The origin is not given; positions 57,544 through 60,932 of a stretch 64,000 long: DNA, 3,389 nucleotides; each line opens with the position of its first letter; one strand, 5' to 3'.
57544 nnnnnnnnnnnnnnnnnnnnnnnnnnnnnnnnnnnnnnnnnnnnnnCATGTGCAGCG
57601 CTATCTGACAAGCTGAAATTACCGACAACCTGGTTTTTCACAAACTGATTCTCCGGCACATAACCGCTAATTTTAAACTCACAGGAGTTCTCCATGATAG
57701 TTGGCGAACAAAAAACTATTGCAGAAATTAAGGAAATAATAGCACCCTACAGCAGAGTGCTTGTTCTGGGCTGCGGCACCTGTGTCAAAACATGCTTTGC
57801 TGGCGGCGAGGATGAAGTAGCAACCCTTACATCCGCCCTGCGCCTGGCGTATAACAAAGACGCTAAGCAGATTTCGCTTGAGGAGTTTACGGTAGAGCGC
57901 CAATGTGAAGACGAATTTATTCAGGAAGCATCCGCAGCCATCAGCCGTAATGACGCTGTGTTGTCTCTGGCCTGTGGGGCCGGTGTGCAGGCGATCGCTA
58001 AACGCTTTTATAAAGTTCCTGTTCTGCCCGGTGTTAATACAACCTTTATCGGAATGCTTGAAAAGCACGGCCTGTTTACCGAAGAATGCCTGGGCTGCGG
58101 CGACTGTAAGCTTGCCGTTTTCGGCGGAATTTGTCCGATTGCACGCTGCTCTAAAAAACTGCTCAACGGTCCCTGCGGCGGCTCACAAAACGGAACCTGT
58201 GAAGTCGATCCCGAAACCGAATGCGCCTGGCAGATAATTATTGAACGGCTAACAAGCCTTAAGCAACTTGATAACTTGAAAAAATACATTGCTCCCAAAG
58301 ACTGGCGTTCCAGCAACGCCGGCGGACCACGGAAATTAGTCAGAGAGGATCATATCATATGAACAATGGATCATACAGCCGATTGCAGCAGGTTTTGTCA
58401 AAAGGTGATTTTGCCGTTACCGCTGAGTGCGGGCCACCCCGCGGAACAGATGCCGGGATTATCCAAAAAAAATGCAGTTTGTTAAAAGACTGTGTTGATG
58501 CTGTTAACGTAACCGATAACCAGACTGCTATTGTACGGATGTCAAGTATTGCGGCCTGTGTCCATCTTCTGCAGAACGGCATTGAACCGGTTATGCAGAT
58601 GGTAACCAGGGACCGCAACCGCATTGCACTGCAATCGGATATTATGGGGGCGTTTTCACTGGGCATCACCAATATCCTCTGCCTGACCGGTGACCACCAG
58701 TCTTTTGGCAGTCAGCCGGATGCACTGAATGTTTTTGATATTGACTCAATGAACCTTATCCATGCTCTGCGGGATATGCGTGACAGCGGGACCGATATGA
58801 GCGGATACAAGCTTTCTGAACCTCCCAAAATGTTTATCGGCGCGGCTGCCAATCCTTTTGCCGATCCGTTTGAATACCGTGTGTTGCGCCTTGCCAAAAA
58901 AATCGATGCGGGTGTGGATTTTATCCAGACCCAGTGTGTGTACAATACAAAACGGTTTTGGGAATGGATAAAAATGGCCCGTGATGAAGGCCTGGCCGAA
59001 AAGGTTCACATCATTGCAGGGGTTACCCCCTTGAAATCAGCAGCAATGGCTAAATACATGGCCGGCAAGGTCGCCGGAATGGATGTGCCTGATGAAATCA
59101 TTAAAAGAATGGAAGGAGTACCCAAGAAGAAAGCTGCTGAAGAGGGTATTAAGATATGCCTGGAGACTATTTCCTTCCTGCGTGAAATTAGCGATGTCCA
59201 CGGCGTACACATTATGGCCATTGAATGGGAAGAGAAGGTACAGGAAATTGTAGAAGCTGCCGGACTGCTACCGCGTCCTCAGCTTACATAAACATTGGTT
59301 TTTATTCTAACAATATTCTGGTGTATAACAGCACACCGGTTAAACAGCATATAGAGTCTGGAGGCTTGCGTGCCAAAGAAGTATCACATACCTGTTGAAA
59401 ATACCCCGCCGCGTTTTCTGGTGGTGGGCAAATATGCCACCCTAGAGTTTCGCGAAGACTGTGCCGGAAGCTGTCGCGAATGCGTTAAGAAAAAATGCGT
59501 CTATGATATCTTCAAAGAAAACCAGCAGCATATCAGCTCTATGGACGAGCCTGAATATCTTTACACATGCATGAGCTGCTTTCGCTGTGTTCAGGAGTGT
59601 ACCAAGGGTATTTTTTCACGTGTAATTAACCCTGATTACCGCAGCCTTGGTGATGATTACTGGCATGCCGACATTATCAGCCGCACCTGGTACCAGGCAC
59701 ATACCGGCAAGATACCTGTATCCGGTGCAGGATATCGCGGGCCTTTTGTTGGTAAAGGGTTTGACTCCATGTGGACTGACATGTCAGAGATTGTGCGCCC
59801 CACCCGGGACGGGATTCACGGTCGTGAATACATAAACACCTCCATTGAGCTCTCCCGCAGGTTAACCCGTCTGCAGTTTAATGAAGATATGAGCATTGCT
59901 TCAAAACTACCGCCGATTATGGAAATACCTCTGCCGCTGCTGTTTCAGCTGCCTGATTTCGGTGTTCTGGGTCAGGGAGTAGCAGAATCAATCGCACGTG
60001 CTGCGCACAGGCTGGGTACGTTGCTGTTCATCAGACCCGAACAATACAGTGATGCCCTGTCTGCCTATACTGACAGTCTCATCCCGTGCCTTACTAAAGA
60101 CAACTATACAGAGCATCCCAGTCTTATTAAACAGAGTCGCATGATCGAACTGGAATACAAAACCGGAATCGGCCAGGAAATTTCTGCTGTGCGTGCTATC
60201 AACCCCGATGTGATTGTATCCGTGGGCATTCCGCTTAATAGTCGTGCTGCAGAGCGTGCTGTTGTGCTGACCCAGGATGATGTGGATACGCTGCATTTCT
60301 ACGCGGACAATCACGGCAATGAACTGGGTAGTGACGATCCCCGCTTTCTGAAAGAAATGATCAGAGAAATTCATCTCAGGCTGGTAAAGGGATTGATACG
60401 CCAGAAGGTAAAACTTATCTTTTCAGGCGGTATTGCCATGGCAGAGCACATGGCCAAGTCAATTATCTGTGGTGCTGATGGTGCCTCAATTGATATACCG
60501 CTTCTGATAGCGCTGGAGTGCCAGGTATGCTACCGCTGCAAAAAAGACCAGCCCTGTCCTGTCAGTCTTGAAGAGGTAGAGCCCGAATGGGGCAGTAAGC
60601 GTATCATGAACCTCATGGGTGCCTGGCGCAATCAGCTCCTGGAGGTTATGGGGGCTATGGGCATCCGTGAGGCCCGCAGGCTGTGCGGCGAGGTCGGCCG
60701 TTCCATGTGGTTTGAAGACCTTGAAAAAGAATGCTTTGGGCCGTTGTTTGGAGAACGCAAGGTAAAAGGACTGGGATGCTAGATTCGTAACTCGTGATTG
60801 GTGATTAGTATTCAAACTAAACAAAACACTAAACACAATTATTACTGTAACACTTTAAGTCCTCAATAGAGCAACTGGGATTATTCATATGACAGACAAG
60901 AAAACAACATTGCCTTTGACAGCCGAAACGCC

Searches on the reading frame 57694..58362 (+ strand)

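Call 23: search_protein_families(library=pfam, proteins=[window:57694-58362:+], max_evalue=0.001)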
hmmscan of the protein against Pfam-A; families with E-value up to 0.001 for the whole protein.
window:57694-58362:+ (222 aa): 1 family
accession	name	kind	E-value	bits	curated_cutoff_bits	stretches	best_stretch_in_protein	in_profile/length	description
PF12225.13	DUF5981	-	2e-36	124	23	1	112-205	2-95/95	Methylene-tetrahydrofolate reductase C terminal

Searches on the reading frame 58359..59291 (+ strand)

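Call 23: search_protein_families(library=pfam, proteins=[window:58359-59291:+], max_evalue=0.001)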
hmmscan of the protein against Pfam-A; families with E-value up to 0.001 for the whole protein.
window:58359-59291:+ (310 aa): 1 family
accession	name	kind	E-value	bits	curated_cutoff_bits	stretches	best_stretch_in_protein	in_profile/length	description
PF02219.23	MTHFR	-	2.7e-37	129.1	24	1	8-302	1-287/287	Methylenetetrahydrofolate reductase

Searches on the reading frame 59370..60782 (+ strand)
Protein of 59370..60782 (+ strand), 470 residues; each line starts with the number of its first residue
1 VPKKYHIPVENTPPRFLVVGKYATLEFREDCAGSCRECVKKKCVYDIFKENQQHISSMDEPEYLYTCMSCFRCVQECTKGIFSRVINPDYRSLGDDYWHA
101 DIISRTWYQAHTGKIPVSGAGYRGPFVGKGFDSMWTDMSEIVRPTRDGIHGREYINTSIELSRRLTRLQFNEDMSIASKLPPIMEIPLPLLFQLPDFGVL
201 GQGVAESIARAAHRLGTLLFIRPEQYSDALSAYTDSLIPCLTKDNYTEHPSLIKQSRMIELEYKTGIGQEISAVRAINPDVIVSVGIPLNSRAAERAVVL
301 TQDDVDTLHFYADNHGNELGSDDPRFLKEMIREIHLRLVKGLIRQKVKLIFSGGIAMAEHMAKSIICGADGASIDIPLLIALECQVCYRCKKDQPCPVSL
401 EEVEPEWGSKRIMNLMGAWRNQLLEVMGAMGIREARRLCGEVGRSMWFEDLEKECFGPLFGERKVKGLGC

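Call 23: search_protein_families(library=pfam, proteins=[window:59370-60782:+], max_evalue=0.001)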
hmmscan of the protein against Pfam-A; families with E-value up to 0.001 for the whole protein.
window:59370-60782:+ (470 aa): 1 family
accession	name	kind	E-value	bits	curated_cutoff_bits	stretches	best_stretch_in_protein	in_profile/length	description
PF01645.23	Glu_synthase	-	3.5e-13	49.9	20.4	1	331-432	260-368/369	Conserved region in glutamate synthase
